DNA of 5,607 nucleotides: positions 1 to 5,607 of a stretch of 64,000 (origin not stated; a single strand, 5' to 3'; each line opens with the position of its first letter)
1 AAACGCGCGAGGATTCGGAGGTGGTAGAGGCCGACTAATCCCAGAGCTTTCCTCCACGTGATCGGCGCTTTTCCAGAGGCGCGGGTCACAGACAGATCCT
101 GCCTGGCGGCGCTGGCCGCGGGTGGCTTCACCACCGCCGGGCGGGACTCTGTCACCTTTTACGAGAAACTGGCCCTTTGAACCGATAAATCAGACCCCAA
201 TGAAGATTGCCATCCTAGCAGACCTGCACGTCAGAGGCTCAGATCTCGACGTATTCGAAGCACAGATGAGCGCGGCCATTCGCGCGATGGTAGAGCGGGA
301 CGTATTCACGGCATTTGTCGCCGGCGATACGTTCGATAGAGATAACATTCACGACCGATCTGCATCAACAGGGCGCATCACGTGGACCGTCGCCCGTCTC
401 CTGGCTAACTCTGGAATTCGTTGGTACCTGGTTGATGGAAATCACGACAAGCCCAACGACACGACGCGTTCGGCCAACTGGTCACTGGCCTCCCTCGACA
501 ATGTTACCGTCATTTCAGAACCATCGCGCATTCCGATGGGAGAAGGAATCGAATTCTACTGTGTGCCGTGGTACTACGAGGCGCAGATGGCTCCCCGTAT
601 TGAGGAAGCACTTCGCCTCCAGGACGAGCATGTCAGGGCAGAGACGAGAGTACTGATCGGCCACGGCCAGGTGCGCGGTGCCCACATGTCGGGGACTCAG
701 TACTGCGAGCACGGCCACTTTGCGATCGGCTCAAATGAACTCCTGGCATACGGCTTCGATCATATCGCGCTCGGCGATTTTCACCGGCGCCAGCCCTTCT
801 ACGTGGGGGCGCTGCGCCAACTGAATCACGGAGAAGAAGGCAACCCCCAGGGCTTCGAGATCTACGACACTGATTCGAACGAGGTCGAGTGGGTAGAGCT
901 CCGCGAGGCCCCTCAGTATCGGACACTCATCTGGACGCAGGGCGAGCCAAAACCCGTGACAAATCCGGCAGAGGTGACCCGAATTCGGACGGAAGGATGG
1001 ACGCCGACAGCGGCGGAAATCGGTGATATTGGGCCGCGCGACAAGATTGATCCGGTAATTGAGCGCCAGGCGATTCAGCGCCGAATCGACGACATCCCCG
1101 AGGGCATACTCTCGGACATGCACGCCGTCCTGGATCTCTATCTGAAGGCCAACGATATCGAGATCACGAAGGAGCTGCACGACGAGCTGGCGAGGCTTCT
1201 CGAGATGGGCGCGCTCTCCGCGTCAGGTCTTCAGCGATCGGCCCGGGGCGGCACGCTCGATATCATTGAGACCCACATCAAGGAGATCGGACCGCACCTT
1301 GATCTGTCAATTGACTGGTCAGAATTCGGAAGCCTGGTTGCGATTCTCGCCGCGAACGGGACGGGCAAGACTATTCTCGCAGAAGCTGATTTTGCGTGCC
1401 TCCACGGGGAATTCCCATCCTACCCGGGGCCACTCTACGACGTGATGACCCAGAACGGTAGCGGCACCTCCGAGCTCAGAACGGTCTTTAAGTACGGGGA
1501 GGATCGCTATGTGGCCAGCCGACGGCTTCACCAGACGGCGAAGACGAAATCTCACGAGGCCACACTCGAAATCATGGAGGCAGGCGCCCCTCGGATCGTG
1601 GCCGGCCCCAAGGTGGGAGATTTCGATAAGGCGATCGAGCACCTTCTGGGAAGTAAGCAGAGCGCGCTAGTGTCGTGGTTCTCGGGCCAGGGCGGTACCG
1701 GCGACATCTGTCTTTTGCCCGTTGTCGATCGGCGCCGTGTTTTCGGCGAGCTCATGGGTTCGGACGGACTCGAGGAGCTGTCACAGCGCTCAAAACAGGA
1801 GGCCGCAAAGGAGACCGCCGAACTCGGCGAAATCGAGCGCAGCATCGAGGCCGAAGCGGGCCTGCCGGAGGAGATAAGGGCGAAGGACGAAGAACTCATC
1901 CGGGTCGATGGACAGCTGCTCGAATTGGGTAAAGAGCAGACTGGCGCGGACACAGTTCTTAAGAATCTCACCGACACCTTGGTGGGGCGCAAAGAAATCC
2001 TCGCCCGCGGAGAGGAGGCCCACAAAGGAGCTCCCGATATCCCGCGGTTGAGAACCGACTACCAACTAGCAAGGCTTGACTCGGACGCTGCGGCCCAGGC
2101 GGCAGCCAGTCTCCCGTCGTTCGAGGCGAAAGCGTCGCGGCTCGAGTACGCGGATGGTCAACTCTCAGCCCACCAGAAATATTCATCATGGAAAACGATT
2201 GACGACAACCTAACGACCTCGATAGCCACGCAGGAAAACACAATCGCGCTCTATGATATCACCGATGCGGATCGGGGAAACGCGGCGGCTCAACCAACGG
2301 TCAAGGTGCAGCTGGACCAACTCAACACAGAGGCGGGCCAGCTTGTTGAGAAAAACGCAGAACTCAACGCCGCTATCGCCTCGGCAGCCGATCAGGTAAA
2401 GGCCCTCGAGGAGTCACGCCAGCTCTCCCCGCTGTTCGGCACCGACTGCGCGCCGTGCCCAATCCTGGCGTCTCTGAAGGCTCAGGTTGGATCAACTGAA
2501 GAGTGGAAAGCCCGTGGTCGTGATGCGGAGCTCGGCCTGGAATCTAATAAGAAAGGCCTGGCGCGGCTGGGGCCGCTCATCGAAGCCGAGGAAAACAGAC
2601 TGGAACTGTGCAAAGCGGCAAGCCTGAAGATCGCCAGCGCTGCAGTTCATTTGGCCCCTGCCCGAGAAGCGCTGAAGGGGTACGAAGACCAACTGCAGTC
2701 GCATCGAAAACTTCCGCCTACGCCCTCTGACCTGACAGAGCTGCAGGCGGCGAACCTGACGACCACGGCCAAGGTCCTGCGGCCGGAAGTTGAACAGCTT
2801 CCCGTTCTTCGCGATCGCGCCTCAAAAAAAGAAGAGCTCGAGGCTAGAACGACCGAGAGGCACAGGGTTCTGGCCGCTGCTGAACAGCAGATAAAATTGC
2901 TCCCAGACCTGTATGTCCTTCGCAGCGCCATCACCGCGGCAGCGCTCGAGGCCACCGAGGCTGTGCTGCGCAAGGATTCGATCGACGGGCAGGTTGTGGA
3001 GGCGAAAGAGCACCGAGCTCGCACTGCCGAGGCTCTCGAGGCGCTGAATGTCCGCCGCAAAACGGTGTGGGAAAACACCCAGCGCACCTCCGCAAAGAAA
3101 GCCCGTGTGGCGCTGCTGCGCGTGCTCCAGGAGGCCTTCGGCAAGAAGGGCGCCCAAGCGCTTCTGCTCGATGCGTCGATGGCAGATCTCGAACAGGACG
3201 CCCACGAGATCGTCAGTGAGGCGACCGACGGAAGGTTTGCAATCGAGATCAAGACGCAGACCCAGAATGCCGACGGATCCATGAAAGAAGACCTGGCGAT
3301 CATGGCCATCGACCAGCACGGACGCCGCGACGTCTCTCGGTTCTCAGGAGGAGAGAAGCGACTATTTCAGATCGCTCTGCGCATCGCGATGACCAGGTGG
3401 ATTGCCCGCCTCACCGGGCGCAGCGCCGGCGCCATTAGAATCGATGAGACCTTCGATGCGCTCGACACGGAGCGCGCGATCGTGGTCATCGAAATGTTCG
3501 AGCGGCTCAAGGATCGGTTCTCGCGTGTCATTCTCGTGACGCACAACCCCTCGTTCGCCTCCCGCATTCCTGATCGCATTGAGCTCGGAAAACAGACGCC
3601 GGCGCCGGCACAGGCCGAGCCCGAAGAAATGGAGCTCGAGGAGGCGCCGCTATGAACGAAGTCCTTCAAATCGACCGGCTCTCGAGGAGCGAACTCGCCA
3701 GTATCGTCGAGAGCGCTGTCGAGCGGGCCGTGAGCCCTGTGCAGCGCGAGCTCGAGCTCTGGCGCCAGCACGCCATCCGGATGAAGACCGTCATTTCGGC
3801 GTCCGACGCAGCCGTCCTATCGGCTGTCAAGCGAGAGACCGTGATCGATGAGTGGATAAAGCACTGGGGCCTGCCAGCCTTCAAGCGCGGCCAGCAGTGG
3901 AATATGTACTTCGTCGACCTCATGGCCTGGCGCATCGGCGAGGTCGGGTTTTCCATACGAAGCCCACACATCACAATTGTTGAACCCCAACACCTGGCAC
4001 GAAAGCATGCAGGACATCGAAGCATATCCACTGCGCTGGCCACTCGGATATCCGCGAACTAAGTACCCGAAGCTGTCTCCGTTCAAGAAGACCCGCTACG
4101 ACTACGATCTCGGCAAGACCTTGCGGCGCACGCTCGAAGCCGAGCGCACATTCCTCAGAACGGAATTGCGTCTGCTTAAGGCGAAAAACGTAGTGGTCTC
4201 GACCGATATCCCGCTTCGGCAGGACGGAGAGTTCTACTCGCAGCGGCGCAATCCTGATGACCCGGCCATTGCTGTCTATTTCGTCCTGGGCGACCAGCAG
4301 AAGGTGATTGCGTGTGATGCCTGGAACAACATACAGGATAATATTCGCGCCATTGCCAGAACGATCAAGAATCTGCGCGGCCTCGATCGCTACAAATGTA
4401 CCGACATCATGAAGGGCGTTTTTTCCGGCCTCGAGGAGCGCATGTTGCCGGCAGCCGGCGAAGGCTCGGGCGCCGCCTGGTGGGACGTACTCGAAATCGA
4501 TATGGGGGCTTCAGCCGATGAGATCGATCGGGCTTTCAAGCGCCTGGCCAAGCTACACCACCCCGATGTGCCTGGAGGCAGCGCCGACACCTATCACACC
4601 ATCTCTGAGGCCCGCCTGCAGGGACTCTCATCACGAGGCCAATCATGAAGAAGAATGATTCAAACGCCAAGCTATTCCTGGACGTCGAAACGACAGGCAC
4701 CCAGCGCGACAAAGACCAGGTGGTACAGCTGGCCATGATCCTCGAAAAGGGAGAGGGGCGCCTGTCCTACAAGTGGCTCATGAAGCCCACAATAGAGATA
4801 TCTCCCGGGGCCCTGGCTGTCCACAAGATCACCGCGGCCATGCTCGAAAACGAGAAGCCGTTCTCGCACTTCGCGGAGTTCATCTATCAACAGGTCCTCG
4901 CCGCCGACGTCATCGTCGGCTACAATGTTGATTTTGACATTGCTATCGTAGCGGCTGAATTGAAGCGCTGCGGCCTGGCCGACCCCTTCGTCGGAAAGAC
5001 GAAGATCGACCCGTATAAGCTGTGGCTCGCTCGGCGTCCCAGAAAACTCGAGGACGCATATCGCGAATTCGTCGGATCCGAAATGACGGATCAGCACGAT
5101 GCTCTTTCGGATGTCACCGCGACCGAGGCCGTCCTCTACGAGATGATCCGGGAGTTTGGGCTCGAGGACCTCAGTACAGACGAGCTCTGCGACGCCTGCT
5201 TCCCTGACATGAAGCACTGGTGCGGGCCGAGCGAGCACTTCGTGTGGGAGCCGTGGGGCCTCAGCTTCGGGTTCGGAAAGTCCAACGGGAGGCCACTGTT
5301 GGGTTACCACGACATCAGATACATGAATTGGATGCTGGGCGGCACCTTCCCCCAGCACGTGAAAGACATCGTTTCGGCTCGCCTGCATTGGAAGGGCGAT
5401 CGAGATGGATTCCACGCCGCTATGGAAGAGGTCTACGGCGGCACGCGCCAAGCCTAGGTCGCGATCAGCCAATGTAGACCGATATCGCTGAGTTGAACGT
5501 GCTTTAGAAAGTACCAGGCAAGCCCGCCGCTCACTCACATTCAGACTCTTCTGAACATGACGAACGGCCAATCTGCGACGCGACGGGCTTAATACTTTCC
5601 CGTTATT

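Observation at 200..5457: Candidate novel nuclease operon: single-chain SbcD-SbcC(Rad50, CxxC hook) fusion, HTH, J-domain protein and DEDDh exonuclease-DUF3820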

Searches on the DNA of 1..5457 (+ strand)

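Call 88: search_dna_similar(query=window:1-5457:+, collection=phages, mode=distant, max_rows=8)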
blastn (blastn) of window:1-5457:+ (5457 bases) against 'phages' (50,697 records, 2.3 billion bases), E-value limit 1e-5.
No match.
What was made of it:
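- There is no DNA-level match to any sequenced phage (call 88).
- Tried and rejected: A DNA-level search of the block against phages found no match (call 88).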
